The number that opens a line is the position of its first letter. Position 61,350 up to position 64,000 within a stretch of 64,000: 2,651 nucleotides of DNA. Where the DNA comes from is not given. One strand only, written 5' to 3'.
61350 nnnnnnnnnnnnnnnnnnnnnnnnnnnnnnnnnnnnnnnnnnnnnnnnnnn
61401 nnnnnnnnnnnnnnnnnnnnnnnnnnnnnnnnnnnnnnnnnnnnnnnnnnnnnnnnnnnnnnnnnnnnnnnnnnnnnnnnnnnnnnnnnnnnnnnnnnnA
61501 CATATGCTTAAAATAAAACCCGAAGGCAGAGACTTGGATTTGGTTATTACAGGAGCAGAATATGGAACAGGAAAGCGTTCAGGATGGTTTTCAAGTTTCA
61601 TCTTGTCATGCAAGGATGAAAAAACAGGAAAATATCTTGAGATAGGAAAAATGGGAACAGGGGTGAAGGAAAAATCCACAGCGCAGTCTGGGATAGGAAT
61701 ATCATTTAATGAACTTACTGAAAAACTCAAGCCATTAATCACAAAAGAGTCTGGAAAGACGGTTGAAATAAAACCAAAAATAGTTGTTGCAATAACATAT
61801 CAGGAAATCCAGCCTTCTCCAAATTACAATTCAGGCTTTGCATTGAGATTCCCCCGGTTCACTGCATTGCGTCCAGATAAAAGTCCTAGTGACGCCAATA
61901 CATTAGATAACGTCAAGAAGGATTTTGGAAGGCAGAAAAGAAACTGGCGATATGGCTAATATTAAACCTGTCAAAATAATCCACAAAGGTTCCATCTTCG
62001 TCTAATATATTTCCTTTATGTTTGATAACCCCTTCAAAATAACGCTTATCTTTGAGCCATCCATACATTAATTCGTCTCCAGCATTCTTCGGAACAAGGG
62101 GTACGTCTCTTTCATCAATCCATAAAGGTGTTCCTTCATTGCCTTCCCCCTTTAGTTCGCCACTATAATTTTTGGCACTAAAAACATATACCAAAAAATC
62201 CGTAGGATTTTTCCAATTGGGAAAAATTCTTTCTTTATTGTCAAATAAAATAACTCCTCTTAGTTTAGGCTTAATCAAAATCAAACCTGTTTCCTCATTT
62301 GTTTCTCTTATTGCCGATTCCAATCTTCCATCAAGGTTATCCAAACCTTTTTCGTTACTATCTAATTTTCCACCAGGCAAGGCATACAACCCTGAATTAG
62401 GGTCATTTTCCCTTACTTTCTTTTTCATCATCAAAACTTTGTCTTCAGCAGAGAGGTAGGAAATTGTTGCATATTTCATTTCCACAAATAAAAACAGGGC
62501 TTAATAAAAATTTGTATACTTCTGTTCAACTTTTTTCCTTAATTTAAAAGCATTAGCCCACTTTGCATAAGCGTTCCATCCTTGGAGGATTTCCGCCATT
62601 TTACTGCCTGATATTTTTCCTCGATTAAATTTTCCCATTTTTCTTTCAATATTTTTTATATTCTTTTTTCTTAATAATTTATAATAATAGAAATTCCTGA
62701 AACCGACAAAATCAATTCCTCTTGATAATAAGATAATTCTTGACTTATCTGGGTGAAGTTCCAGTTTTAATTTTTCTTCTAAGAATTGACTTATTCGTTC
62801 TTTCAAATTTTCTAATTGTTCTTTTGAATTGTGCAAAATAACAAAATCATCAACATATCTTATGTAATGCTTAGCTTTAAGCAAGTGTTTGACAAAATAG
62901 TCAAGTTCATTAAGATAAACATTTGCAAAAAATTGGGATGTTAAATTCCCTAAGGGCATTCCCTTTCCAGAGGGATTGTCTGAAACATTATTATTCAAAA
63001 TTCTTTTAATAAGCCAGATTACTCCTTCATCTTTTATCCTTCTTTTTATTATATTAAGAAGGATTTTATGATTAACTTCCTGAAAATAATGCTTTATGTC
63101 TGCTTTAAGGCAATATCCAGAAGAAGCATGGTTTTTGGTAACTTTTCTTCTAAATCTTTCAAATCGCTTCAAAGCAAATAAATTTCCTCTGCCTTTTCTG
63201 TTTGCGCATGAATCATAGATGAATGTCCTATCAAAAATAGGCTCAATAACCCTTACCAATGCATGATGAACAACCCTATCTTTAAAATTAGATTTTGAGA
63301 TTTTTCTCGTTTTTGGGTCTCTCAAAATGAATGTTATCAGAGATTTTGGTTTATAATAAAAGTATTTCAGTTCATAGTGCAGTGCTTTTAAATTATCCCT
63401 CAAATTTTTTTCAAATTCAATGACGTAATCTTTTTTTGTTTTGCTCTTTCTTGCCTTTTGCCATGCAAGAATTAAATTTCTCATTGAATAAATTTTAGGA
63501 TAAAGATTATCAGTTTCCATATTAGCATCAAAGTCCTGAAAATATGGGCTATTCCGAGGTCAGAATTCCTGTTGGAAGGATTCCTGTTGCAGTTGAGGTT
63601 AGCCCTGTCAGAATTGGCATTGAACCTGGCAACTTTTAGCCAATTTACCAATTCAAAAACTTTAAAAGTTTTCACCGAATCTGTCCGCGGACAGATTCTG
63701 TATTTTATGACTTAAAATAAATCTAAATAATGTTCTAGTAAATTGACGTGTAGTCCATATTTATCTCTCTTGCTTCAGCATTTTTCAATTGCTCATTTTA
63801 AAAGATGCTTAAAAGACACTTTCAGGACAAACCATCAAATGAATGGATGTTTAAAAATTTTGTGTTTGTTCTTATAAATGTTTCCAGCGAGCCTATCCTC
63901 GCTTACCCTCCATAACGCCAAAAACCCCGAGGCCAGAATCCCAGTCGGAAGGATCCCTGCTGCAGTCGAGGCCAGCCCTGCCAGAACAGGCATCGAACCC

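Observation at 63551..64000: TR/VR alignment: 14 of 14 mismatches at template adenines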

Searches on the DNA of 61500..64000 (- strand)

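Call 13: search_rna_families(source=window, start=61500, end=64000, threshold=evalue, max_evalue=1)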
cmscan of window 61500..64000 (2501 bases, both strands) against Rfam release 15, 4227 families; matches with E-value up to 1: 2.
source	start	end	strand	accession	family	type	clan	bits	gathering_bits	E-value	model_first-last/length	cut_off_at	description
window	63631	63779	-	RF03019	RT-16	Gene; sRNA;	-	62.2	50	1.4e-08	1-158/158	no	RT-16 RNA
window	62009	62074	+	RF02256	adapt33_2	Gene; lncRNA;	-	26.8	60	0.28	1-71/71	no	Adaptive response 33 conserved region 2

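Call 16: search_rna_families(source=window, start=63400, end=64000, threshold=evalue, max_evalue=0.01, show_alignments=1)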
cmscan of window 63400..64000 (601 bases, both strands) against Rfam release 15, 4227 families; matches with E-value up to 0.01: 1.
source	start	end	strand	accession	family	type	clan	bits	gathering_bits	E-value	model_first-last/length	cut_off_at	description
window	63631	63779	-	RF03019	RT-16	Gene; sRNA;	-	62.2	50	3.3e-09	1-158/158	no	RT-16 RNA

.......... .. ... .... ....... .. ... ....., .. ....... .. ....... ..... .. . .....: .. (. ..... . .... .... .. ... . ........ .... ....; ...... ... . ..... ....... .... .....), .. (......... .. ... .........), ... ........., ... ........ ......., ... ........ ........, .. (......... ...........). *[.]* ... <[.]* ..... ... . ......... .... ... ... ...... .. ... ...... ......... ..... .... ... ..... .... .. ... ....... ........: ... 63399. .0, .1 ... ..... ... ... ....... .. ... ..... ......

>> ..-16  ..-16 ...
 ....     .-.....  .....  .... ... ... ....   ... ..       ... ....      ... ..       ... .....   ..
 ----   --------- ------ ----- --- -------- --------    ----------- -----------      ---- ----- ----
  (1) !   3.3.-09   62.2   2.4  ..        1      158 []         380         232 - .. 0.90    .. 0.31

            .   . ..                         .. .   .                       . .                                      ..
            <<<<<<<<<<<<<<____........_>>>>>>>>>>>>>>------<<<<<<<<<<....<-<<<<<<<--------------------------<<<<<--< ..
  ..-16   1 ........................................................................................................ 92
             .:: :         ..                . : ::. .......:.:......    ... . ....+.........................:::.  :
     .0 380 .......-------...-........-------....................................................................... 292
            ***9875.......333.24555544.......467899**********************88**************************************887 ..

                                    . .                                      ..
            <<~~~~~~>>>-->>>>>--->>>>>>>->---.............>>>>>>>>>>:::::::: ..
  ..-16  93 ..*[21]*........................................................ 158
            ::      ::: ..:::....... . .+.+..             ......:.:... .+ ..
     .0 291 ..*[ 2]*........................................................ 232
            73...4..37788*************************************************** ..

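Call 22: search_rna_families(sources=[L002, L017, L019, L025, L035, L044, L049, L051, L052, L053, L054, L077, L007, L013, L023, L031, L047, L069, L070, L072], threshold=gathering)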
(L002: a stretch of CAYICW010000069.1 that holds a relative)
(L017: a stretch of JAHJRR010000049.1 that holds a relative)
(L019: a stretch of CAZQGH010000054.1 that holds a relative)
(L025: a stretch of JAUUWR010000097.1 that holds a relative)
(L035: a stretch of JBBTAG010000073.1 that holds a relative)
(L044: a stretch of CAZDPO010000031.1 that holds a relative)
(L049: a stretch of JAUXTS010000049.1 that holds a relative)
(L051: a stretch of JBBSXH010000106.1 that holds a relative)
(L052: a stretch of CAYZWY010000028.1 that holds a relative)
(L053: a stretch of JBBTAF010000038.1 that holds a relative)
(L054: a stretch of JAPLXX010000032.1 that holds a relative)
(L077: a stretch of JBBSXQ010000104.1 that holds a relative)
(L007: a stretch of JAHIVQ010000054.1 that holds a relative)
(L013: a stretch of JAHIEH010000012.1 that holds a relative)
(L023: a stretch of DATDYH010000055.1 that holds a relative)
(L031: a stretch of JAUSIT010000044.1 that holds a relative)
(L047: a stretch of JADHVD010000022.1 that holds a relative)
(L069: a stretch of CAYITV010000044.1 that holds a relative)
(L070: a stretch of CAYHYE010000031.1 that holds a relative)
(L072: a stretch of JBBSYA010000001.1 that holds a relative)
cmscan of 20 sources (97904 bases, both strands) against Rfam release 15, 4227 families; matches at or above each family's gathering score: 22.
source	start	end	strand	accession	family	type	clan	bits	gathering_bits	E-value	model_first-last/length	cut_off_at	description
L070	2922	3070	+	RF03019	RT-16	Gene; sRNA;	-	105.6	50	6.1e-16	1-158/158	no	RT-16 RNA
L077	189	351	+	RF03019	RT-16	Gene; sRNA;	-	103.9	50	1.4e-15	1-158/158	no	RT-16 RNA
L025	120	265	+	RF03019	RT-16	Gene; sRNA;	-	97.7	50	2.6e-14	1-158/158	no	RT-16 RNA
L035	502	641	+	RF03019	RT-16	Gene; sRNA;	-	91.9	50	4.2e-13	1-158/158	no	RT-16 RNA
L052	44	240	+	RF03019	RT-16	Gene; sRNA;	-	90.6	50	7.8e-13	1-158/158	no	RT-16 RNA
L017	1080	1240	+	RF03019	RT-16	Gene; sRNA;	-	89.9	50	1e-12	1-158/158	no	RT-16 RNA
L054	1043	1190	+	RF03019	RT-16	Gene; sRNA;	-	75.3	50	1.1e-09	1-158/158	no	RT-16 RNA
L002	2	186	+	RF03019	RT-16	Gene; sRNA;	-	73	50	3.2e-09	1-158/158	no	RT-16 RNA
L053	162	295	+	RF03019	RT-16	Gene; sRNA;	-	72.9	50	3.4e-09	1-158/158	no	RT-16 RNA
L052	1521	1592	+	RF00005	tRNA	Gene; tRNA;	CL00001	71.2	29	2.2e-13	1-71/71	no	tRNA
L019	153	306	+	RF03019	RT-16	Gene; sRNA;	-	70.9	50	8.6e-09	1-158/158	no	RT-16 RNA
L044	754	933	+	RF03019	RT-16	Gene; sRNA;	-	70.8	50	9.2e-09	1-158/158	no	RT-16 RNA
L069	230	382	+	RF03019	RT-16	Gene; sRNA;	-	69.9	50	1.4e-08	1-158/158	no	RT-16 RNA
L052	4706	4778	-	RF00005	tRNA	Gene; tRNA;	CL00001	67.1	29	3e-12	1-71/71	no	tRNA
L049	350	530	+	RF03019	RT-16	Gene; sRNA;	-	66.4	50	7.5e-08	1-158/158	no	RT-16 RNA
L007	2833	2956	+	RF03019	RT-16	Gene; sRNA;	-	63.1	50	3.6e-07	1-158/158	no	RT-16 RNA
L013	768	958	+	RF03019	RT-16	Gene; sRNA;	-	62.4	50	4.9e-07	1-158/158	no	RT-16 RNA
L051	322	517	+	RF03019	RT-16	Gene; sRNA;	-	60.4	50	1.3e-06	1-158/158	no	RT-16 RNA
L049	4715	4796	-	RF00005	tRNA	Gene; tRNA;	CL00001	56.7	29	2.2e-09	1-71/71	no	tRNA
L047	868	1092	+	RF03019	RT-16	Gene; sRNA;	-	56.4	50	8.7e-06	1-158/158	no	RT-16 RNA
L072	4099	4234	-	RF00005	tRNA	Gene; tRNA;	CL00001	50.6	29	1e-07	1-71/71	no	tRNA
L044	3919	4035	-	RF00005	tRNA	Gene; tRNA;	CL00001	50.1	29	1.4e-07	1-71/71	no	tRNA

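Call 23: search_rna_families(sources=[L001, L003, L004, L005, L008, L018, L009, L010, L011], threshold=gathering)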
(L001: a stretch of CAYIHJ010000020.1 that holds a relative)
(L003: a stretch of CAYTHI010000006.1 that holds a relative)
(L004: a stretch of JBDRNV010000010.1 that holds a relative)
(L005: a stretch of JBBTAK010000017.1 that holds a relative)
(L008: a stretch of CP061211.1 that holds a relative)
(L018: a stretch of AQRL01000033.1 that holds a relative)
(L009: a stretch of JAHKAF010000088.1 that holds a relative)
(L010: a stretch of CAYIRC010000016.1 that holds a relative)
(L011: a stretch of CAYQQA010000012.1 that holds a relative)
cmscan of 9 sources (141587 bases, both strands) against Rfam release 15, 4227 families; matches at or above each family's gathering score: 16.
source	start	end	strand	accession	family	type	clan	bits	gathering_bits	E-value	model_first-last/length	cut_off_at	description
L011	8970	9118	-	RF03019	RT-16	Gene; sRNA;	-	106.1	50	7e-16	1-158/158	no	RT-16 RNA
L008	9684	9851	+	RF03019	RT-16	Gene; sRNA;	-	99.8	50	1.4e-14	1-158/158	no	RT-16 RNA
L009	9702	9864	+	RF03019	RT-16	Gene; sRNA;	-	94.3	50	1.9e-13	1-158/158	no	RT-16 RNA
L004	9721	9888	+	RF03019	RT-16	Gene; sRNA;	-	76.5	50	9e-10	1-158/158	no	RT-16 RNA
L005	9720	9888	+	RF03019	RT-16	Gene; sRNA;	-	75.3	50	1.6e-09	1-158/158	no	RT-16 RNA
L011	4953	5024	-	RF00005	tRNA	Gene; tRNA;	CL00001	72.6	29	1.3e-13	1-71/71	no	tRNA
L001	2709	2857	+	RF03019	RT-16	Gene; sRNA;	-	71.9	50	7.8e-09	1-158/158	no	RT-16 RNA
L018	9723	9885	+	RF03019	RT-16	Gene; sRNA;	-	71.5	50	9.6e-09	1-158/158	no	RT-16 RNA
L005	6002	6075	-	RF00005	tRNA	Gene; tRNA;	CL00001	70.1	29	6.7e-13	1-71/71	no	tRNA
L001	8704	8778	+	RF00005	tRNA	Gene; tRNA;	CL00001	68.6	29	1.7e-12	1-71/71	no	tRNA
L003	9762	9884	+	RF03019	RT-16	Gene; sRNA;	-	67.2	50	7.2e-08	1-158/158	no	RT-16 RNA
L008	14789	14860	+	RF00005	tRNA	Gene; tRNA;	CL00001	64.5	29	2.2e-11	1-71/71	no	tRNA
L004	2684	2757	-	RF00005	tRNA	Gene; tRNA;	CL00001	63.8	29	3.4e-11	1-71/71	no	tRNA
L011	7660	7731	-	RF00005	tRNA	Gene; tRNA;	CL00001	61.3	29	1.7e-10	1-71/71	no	tRNA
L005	19148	19220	+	RF00005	tRNA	Gene; tRNA;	CL00001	60.5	29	2.8e-10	1-71/71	no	tRNA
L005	4760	4869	-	RF00005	tRNA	Gene; tRNA;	CL00001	43.2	29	1.6e-05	1-71/71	no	tRNA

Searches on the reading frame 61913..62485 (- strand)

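Call 5: search_protein_families(library=pfam, proteins=[window:61913-62485:-], max_evalue=0.01)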
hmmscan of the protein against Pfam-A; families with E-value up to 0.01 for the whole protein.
window:61913-62485:- (190 aa): 1 family
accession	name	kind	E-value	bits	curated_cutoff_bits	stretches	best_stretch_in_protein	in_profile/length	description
PF00293.34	NUDIX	-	2.5e-09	37.7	21.1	1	11-137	10-127/134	NUDIX domain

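Call 15: search_protein_families(library=ncbifam, proteins=[window:61913-62485:-], max_evalue=0.01)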
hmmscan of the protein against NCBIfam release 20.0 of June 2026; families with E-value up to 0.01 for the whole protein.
window:61913-62485:- (190 aa): 5 families
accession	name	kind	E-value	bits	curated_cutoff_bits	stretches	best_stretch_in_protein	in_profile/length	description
NF003791.0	PRK05379.2-3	equivalog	1.4e-06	27.7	409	1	16-80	214-268/340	bifunctional nicotinamide-nucleotide adenylyltransferase/Nudix hydroxylase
NF003787.0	PRK05379.1-4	equivalog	4.3e-06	25.9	449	1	25-79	226-273/346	bifunctional nicotinamide-nucleotide adenylyltransferase/Nudix hydroxylase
NF003786.0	PRK05379.1-2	equivalog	6.5e-05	22.3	397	1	25-79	236-283/354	bifunctional nicotinamide-nucleotide adenylyltransferase/Nudix hydroxylase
NF003788.0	PRK05379.1-5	equivalog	0.00014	21.3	354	1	17-86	226-289/351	bifunctional nicotinamide-nucleotide adenylyltransferase/Nudix hydroxylase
NF041652.1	Nud_hyd_Dein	equivalog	0.0031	17.8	200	1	4-70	14-74/152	Nudix hydrolase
